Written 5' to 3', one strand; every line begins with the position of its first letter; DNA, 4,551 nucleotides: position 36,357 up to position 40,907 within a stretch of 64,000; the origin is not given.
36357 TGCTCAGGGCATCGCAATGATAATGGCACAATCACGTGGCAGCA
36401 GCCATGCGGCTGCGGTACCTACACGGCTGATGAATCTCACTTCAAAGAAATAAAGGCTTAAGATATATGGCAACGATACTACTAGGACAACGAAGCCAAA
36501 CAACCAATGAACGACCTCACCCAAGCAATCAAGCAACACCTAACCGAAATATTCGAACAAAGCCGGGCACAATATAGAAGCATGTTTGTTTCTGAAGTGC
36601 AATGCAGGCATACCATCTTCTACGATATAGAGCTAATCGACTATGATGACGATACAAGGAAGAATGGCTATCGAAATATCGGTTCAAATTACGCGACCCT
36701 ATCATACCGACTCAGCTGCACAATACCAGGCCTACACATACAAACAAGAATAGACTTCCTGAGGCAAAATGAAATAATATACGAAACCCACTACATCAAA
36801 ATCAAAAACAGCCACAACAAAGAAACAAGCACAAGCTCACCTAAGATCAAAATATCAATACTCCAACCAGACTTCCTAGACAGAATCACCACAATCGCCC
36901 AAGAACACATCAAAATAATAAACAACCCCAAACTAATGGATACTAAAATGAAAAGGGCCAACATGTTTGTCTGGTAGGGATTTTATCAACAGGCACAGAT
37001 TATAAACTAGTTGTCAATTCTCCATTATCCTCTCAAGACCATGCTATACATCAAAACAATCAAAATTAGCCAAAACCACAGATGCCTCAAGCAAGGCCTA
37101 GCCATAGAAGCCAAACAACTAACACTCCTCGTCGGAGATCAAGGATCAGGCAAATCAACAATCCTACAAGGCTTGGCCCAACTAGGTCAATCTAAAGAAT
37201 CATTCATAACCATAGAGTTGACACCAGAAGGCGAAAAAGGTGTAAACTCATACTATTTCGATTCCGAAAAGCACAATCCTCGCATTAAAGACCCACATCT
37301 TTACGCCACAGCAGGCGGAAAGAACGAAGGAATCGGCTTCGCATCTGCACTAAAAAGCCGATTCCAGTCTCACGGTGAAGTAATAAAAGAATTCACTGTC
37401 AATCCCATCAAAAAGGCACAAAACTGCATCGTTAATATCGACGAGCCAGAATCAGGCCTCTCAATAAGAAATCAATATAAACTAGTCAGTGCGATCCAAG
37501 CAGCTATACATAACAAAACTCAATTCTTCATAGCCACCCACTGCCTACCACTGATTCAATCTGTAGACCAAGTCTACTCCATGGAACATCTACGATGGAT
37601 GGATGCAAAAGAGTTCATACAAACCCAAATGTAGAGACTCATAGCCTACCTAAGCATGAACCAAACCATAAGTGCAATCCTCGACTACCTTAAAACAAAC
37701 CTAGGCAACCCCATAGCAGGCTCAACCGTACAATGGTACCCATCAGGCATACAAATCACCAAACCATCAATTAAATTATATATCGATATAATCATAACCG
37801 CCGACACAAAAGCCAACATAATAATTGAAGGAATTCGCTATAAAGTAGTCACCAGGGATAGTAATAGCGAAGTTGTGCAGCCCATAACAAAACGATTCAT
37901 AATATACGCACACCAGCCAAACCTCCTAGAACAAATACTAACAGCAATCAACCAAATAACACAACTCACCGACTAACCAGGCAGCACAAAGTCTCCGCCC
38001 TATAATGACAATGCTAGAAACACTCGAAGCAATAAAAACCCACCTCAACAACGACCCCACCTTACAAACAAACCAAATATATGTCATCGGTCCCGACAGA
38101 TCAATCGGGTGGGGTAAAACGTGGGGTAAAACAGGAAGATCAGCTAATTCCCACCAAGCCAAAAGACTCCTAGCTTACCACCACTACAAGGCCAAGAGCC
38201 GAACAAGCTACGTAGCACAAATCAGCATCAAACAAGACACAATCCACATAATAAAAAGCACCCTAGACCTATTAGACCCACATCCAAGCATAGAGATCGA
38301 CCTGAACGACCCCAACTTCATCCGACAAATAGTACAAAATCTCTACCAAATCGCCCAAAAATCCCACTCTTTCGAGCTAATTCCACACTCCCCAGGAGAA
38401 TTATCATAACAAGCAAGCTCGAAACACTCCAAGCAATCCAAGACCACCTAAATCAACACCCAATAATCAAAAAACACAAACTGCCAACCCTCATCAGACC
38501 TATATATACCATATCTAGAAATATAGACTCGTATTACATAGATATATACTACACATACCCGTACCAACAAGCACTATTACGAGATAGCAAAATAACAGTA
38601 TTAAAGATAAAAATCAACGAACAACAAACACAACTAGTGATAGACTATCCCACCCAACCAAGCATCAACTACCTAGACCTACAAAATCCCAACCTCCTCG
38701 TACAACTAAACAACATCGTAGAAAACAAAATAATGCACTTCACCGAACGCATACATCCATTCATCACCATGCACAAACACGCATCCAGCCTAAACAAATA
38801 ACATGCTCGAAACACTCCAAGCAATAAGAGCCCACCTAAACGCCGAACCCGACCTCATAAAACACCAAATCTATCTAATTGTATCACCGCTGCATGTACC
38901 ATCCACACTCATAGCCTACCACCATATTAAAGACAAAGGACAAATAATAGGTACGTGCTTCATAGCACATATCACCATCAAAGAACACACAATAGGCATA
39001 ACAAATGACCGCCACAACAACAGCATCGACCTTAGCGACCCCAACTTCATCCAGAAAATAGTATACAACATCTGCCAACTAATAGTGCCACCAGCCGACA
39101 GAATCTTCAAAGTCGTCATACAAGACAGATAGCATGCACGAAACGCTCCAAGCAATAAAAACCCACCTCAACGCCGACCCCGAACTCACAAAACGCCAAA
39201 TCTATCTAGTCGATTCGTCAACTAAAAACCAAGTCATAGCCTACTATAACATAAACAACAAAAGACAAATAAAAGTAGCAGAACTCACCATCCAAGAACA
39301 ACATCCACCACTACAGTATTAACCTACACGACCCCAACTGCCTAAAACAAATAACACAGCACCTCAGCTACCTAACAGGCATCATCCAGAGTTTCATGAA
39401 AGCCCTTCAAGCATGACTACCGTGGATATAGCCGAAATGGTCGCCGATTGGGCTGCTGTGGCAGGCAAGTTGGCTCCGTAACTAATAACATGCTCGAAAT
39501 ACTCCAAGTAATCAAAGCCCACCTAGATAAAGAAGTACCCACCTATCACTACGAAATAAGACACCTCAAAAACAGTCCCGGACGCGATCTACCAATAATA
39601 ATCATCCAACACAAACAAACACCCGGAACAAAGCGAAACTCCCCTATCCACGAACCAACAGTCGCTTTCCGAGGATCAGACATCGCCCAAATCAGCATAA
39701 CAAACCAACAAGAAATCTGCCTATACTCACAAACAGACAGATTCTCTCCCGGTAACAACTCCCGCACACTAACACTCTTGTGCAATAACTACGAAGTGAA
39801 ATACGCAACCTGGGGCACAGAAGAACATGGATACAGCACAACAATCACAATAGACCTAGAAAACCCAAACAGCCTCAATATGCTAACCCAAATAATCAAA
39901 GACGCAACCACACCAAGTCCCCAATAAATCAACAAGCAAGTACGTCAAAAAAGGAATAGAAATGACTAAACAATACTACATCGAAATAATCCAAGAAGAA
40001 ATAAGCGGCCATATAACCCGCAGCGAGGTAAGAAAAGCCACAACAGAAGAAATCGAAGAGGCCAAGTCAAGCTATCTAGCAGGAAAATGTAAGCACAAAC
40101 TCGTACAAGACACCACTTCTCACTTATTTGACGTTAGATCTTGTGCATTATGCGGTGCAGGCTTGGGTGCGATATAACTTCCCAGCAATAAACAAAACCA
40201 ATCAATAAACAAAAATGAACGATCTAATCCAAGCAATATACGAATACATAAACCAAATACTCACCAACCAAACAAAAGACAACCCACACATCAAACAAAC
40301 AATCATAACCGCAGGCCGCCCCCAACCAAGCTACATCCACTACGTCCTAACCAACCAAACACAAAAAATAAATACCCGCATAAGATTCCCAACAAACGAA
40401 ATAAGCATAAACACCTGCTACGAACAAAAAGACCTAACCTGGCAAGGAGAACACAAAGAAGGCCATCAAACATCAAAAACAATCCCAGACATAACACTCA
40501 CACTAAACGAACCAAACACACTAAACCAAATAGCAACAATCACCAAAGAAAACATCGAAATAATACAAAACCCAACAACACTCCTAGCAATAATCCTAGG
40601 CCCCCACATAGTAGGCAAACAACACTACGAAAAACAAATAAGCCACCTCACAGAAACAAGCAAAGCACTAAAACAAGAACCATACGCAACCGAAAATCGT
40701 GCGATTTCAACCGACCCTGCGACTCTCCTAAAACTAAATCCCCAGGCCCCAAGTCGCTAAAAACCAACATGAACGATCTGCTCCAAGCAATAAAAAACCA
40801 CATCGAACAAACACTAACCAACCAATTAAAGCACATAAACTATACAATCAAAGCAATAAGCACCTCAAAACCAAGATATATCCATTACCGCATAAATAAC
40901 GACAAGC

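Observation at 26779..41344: Array of about 30 tandem, hyper-diverged paralogs of one unknown small-protein family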

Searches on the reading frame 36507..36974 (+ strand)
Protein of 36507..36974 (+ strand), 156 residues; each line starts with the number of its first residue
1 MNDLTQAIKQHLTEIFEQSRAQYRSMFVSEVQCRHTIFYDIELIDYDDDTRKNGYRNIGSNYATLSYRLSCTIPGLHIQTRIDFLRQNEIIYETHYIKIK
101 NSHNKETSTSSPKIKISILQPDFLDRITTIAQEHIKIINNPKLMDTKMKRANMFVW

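Call 50: search_protein_families(library=padloc, proteins=[window:36507-36974:+], max_evalue=0.01)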
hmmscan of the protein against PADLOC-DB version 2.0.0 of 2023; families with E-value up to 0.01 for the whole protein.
window:36507-36974:+ (156 aa): 0 families

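Call 92: search_dna_similar(query=window:36507-36974:+, collection=phages, mode=protein, max_evalue=0.01, max_rows=10)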
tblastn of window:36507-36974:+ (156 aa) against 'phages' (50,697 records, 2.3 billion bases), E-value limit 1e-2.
No match.

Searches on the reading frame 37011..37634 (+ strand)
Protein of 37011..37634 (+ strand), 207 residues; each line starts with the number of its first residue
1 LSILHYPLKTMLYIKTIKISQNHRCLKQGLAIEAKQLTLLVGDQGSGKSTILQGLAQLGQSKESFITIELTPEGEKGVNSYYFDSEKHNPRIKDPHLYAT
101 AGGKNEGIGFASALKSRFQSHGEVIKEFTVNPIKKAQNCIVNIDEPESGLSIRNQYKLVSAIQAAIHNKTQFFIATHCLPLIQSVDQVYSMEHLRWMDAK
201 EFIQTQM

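Call 6: search_protein_families(library=pfam, proteins=[window:37011-37634:+], max_evalue=0.001)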
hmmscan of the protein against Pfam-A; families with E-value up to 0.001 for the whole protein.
window:37011-37634:+ (207 aa): 7 families
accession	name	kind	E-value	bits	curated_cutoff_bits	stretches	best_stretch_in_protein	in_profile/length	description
PF13175.12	AAA_15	-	3.6e-14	53.6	32.1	2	13-66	2-54/374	AAA ATPase domain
PF13304.12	AAA_21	-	8.8e-11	42.9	27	2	37-64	1-26/304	AAA domain, putative AbiEii toxin, Type IV TA system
PF02463.25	SMC_N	-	1.2e-07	31.9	40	0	135-193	156-213/220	RecF/RecN/SMC N terminal domain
PF13555.12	AAA_29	-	3.5e-05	23.9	27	1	27-56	14-43/61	P-loop containing region of AAA domain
PF00005.33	ABC_tran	-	0.0002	22.4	25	1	30-69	6-45/137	ABC transporter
PF13476.12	AAA_23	-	0.00029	21.9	27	1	35-56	19-40/201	AAA domain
PF12775.13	AAA_7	-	0.00075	19.5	25.8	0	14-68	14-65/181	P-loop containing dynein motor region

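Call 18: search_protein_families(library=phrogs, proteins=[window:37011-37634:+], max_evalue=0.001)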
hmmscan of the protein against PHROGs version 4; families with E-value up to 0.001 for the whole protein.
window:37011-37634:+ (207 aa): 8 families
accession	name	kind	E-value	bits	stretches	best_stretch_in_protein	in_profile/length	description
phrog_3940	-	unknown function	3.6e-10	40.3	1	13-72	4-62/537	-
phrog_9802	-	unknown function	4.4e-10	40.2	1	134-187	281-333/438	-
phrog_2392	-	moron, auxiliary metabolic gene and host takeover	3.3e-09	36.6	1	30-63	502-535/726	ABC transporter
phrog_7507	-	unknown function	1e-08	36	1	136-177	405-445/483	-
phrog_4747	-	unknown function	2.4e-08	34.5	0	14-59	3-46/610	-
phrog_8323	-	unknown function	8.9e-08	32.1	0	135-186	319-369/623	-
phrog_293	-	moron, auxiliary metabolic gene and host takeover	5.5e-05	22.3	0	30-58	158-186/1058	ABC transporter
phrog_800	-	head and packaging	0.00071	19.3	1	11-63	4-60/511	terminase small subunit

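Call 50: search_protein_families(library=padloc, proteins=[window:37011-37634:+], max_evalue=0.01)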
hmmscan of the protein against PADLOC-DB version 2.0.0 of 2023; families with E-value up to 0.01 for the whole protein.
window:37011-37634:+ (207 aa): 108 families (the best 25 are shown)
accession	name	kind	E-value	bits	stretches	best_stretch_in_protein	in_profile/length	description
PDLC02979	AriA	-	8e-16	56.8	2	13-66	2-54/373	-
PDLC02980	AriA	-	1.8e-12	45.8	2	37-94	1-60/304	-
PDLC03878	NsnB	-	3.9e-12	44.6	2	14-67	2-52/345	-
PDLC00290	PtuA1|PtuA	-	8.1e-11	39.9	2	34-86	22-71/414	AAA ATPase domain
PDLC00090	GajA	-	2.6e-10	37.6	2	13-60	2-49/659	AAA ATPase domain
PDLC00102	GajA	-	6.7e-10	36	2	13-88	2-79/532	AAA ATPase domain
PDLC02914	ATPase-Toprim_I-B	-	8.2e-10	36.4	2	16-62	6-52/443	-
PDLC04164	AriA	-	8.3e-10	36.6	1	135-179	190-233/253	-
PDLC04135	mad3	-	1.1e-09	36.3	2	14-88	2-89/374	mads_3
PDLC00303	PtuA1|PtuA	-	1.3e-09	35.7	2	33-66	10-44/386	AAA ATPase domain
PDLC00091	GajA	-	1.9e-09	34.9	1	12-64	1-53/627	AAA ATPase domain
PDLC04182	HEC-01A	-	2.7e-09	34.5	2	138-184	306-353/406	-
PDLC00078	GajA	-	1.6e-08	31.7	1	12-69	1-57/580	AAA ATPase domain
PDLC04214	HEC-02A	-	2e-08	31.9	1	137-185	237-285/338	-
PDLC00298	PtuA1|PtuA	-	2e-08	31.7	1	13-56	2-44/423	AAA ATPase domain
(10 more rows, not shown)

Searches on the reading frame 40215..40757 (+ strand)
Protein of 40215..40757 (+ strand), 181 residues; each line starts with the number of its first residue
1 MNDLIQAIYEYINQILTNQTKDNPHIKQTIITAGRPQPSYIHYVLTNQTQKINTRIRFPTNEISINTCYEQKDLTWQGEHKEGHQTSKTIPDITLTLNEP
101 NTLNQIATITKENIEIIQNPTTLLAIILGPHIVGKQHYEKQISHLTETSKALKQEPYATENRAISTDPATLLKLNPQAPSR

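Call 38: find_related_loci(query=window:40215-40757:+, collection=viral_contigs, flank=10000)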
Query window:40215-40757:+ (181 aa) in viral_contigs; peptide patterns used: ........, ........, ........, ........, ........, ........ (x = any residue, [..] = any of these).
28 stretches matched a pattern, but none encodes a relative of the query by tblastn (E <= 1e-3).
